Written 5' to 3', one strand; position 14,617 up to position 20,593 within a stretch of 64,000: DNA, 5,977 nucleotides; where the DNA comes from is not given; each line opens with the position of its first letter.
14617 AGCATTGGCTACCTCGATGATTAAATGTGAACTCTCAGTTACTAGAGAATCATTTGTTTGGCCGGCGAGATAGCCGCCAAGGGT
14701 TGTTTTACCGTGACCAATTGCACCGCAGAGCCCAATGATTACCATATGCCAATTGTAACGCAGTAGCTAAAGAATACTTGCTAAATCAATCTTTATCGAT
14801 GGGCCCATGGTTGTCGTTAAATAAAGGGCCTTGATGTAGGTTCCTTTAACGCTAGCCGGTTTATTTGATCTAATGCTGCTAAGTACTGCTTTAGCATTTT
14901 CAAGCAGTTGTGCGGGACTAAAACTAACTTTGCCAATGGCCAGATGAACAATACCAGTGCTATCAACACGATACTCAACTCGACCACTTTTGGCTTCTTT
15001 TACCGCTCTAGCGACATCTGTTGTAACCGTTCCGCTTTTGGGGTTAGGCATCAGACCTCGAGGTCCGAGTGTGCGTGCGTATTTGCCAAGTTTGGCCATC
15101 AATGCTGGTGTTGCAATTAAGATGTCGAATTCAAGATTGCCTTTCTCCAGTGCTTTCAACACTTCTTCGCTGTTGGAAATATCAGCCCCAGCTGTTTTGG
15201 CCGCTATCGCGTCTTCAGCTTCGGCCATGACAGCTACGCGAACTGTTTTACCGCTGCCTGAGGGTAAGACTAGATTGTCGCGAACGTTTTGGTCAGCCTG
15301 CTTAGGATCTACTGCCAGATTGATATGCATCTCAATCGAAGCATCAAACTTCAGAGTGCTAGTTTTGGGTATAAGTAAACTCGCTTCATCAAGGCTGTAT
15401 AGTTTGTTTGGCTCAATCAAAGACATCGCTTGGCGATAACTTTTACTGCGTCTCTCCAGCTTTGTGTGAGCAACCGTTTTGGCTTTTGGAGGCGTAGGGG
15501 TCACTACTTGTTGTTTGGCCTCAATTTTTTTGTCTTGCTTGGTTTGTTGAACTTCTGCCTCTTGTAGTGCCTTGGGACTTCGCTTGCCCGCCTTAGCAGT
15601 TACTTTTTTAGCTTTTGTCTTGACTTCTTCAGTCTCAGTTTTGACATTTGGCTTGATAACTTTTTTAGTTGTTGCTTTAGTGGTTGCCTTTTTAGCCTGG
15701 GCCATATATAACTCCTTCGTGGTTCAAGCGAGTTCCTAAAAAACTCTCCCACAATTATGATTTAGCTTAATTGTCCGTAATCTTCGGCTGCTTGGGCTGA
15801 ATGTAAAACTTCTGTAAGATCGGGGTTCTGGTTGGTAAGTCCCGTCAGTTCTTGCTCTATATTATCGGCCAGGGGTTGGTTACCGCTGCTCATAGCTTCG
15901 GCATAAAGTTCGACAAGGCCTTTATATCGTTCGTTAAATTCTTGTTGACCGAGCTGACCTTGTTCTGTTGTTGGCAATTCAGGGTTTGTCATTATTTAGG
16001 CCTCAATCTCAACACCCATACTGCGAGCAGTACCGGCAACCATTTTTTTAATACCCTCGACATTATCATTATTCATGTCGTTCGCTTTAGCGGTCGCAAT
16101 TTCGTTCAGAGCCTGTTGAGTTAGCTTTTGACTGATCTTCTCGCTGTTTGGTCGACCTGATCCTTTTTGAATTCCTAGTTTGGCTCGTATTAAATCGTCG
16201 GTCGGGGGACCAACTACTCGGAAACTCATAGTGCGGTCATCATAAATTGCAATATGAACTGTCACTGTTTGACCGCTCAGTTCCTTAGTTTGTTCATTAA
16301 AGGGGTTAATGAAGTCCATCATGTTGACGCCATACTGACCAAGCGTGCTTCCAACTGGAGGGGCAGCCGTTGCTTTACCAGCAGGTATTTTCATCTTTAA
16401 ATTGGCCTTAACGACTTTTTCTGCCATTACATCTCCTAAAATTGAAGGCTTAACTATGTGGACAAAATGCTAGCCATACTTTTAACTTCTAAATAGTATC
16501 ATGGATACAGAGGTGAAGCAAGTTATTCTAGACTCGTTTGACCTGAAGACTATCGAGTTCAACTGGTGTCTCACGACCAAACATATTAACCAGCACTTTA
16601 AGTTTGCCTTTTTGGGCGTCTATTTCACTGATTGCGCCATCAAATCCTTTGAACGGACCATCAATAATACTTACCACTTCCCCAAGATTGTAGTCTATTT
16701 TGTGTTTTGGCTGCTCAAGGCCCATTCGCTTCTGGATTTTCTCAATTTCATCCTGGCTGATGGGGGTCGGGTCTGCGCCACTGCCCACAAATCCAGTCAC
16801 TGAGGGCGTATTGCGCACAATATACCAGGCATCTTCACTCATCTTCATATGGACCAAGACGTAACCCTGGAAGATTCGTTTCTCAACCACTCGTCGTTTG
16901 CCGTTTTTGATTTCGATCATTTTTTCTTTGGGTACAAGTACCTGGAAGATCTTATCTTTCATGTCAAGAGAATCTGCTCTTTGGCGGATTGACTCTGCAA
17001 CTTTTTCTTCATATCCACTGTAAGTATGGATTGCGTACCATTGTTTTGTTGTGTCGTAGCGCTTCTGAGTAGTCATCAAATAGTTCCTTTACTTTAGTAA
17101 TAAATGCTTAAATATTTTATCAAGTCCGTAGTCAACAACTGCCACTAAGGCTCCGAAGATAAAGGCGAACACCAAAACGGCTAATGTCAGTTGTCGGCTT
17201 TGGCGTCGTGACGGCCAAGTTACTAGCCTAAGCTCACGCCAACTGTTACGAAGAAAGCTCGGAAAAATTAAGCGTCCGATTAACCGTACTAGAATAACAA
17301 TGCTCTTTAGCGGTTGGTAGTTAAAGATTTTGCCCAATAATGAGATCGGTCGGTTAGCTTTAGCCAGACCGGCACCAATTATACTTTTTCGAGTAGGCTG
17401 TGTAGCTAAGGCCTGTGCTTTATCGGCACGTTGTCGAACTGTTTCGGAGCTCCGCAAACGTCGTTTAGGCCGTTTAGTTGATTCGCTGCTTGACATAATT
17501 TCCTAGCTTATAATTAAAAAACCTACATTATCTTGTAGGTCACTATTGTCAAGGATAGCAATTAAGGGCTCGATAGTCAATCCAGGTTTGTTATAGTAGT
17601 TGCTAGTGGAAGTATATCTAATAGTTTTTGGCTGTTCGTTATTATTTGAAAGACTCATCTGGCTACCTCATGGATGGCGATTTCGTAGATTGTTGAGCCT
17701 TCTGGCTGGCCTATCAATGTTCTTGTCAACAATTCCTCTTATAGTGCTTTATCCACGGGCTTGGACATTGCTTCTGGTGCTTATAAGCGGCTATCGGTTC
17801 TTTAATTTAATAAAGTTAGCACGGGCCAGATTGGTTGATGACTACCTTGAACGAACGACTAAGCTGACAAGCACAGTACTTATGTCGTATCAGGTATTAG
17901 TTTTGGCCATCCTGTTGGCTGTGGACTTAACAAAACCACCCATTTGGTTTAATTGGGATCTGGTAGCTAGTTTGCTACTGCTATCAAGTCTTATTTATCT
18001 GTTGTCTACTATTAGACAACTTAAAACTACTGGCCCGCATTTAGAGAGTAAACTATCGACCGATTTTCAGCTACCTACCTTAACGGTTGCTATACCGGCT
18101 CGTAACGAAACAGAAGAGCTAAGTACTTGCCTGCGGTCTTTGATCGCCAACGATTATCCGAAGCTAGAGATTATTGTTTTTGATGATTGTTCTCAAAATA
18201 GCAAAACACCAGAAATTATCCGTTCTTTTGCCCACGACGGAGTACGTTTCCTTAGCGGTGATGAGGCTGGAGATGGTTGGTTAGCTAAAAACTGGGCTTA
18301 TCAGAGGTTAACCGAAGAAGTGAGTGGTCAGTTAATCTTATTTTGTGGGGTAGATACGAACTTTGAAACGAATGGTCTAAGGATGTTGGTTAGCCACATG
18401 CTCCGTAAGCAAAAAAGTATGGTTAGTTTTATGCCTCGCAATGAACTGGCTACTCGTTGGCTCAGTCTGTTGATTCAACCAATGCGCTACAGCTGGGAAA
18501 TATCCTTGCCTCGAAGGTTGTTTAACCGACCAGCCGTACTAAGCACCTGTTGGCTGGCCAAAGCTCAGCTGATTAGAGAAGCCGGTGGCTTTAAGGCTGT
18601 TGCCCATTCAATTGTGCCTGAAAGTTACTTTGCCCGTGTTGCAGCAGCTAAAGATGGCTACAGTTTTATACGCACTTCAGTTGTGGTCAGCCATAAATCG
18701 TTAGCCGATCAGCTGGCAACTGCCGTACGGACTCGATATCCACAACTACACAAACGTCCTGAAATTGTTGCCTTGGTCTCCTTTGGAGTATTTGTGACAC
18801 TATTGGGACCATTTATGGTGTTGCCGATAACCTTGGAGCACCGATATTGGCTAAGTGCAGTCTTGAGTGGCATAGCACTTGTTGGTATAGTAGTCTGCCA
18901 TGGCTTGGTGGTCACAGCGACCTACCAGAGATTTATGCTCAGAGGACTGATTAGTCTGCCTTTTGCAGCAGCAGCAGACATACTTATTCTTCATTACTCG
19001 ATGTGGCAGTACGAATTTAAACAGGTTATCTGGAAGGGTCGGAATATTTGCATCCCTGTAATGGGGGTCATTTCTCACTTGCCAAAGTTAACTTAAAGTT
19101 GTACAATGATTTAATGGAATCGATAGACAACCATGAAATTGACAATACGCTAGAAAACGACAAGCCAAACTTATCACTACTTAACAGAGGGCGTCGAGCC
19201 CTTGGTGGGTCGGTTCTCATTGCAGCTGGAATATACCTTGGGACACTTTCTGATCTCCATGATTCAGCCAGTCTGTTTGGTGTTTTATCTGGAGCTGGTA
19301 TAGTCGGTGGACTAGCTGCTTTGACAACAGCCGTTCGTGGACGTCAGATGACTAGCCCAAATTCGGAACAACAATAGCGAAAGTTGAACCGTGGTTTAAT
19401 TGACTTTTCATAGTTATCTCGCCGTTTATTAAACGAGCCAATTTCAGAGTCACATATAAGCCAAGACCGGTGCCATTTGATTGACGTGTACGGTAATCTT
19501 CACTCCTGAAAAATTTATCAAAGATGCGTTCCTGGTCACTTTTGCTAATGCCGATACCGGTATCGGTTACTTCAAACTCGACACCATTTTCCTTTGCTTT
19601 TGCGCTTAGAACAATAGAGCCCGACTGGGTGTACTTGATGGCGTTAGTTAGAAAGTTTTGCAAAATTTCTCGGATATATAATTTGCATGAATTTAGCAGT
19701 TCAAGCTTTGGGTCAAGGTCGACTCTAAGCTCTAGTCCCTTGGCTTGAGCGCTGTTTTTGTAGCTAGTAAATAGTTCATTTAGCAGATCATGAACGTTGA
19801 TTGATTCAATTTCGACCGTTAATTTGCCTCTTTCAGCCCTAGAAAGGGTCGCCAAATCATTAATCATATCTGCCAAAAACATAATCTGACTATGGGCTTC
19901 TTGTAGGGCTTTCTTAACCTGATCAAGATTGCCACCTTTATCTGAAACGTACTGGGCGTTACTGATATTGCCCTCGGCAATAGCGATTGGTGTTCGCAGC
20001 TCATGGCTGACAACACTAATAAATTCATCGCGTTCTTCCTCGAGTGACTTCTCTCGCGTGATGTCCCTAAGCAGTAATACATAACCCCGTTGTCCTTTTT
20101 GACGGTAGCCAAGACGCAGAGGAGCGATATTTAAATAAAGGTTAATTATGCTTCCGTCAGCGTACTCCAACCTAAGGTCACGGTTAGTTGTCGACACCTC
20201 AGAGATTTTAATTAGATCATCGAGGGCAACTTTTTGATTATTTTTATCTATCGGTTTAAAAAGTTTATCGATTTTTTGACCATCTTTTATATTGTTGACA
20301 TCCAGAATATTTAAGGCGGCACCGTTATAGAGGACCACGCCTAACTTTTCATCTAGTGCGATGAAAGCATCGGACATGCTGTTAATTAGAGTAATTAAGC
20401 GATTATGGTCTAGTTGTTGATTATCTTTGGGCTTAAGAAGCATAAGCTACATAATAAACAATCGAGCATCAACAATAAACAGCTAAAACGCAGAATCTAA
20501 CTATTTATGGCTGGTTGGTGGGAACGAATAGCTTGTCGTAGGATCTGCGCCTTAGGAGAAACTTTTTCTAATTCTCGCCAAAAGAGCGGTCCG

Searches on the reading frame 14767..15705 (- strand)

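Call 63: search_protein_families(library=pfam, proteins=[window:14767-15705:-], max_evalue=0.001)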
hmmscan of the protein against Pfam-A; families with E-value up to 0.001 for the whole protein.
window:14767-15705:- (312 aa): 1 family
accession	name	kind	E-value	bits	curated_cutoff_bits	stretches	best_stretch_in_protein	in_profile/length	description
PF00687.26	Ribosomal_L1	-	8.8e-60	202.1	32.2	1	114-302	3-198/198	Ribosomal protein L1p/L10e family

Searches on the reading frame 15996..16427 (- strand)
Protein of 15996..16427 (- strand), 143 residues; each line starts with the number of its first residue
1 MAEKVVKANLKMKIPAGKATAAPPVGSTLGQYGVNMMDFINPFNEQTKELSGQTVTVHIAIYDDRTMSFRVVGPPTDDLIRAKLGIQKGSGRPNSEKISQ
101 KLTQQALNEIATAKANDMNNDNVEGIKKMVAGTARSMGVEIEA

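Call 63: search_protein_families(library=pfam, proteins=[window:15996-16427:-], max_evalue=0.001)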
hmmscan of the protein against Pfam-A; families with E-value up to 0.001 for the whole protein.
window:15996-16427:- (143 aa): 2 families
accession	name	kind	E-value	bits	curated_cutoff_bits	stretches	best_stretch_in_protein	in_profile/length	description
PF03946.19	Ribosomal_L11_N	-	1.8e-22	79.3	32.9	1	11-66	2-57/58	Ribosomal protein L11, N-terminal domain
PF00298.24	Ribosomal_L11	-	1.3e-19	70.8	21.4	1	74-141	3-69/69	Ribosomal protein L11, RNA binding domain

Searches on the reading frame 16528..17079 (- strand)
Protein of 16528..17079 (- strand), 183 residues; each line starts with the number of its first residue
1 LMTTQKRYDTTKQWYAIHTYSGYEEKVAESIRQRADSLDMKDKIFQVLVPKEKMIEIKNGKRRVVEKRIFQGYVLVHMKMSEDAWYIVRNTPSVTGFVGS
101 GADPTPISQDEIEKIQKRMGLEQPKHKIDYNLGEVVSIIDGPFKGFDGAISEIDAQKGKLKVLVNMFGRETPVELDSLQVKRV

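Call 63: search_protein_families(library=pfam, proteins=[window:16528-17079:-], max_evalue=0.001)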
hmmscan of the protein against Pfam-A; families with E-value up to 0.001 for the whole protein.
window:16528-17079:- (183 aa): 2 families
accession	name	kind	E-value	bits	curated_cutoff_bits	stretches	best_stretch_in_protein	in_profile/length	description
PF02357.24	NusG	-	1.3e-30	106.1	22.2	1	12-116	1-93/93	Transcription termination factor nusG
PF00467.35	KOW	-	0.00011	22.3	22.3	1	133-163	2-30/32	KOW motif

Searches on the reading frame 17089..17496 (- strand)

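Call 63: search_protein_families(library=pfam, proteins=[window:17089-17496:-], max_evalue=0.001)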
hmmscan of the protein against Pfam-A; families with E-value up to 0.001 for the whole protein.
window:17089-17496:- (135 aa): 1 family
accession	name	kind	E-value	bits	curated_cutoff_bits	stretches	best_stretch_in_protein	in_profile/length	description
PF00584.25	SecE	-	4.9e-17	62.1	22.7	1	81-132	3-54/55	SecE/Sec61-gamma subunits of protein translocation complex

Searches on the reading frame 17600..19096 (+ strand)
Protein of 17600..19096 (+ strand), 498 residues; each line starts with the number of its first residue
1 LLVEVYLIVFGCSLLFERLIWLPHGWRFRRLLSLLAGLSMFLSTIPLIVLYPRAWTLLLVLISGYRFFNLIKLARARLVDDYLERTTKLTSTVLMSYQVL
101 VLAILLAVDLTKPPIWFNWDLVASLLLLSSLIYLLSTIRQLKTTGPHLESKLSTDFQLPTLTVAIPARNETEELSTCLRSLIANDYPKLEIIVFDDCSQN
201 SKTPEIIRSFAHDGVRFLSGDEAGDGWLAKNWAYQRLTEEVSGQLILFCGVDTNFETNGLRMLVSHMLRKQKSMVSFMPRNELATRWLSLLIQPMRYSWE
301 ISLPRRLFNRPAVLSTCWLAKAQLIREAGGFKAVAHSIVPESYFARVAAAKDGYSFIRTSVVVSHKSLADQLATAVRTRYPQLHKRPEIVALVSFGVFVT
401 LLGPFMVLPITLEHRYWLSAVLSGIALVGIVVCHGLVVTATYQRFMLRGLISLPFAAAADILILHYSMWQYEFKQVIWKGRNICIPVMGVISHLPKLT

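Call 74: search_protein_families(library=pfam, proteins=[window:17600-19096:+], max_evalue=0.0001)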
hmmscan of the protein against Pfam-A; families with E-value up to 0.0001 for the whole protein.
window:17600-19096:+ (498 aa): 1 family
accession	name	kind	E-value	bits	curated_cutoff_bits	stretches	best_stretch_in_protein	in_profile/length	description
PF00535.33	Glycos_transf_2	-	7.6e-16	58.9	23.3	1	162-281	1-119/168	Glycosyl transferase family 2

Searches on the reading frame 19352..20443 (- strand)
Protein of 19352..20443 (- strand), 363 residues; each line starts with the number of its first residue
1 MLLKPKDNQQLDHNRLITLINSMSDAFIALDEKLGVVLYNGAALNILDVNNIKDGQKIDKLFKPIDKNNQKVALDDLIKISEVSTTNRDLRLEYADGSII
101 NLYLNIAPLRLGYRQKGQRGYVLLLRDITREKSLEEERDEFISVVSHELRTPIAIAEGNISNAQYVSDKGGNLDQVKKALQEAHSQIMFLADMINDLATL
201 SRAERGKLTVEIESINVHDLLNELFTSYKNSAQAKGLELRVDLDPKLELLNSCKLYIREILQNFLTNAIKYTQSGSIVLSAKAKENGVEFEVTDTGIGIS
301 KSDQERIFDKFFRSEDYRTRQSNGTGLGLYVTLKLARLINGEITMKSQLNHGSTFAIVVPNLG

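Call 74: search_protein_families(library=pfam, proteins=[window:19352-20443:-], max_evalue=0.0001)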
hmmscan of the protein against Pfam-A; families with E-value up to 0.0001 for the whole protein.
window:19352-20443:- (363 aa): 2 families
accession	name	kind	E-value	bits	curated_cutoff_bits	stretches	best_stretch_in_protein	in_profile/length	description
PF02518.31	HATPase_c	-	3.6e-26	92.2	26.4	1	257-360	6-108/111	Histidine kinase-, DNA gyrase B-, and HSP90-like ATPase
PF00512.31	HisKA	-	5.8e-10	39.5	26.9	1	138-206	2-66/66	His Kinase A (phospho-acceptor) domain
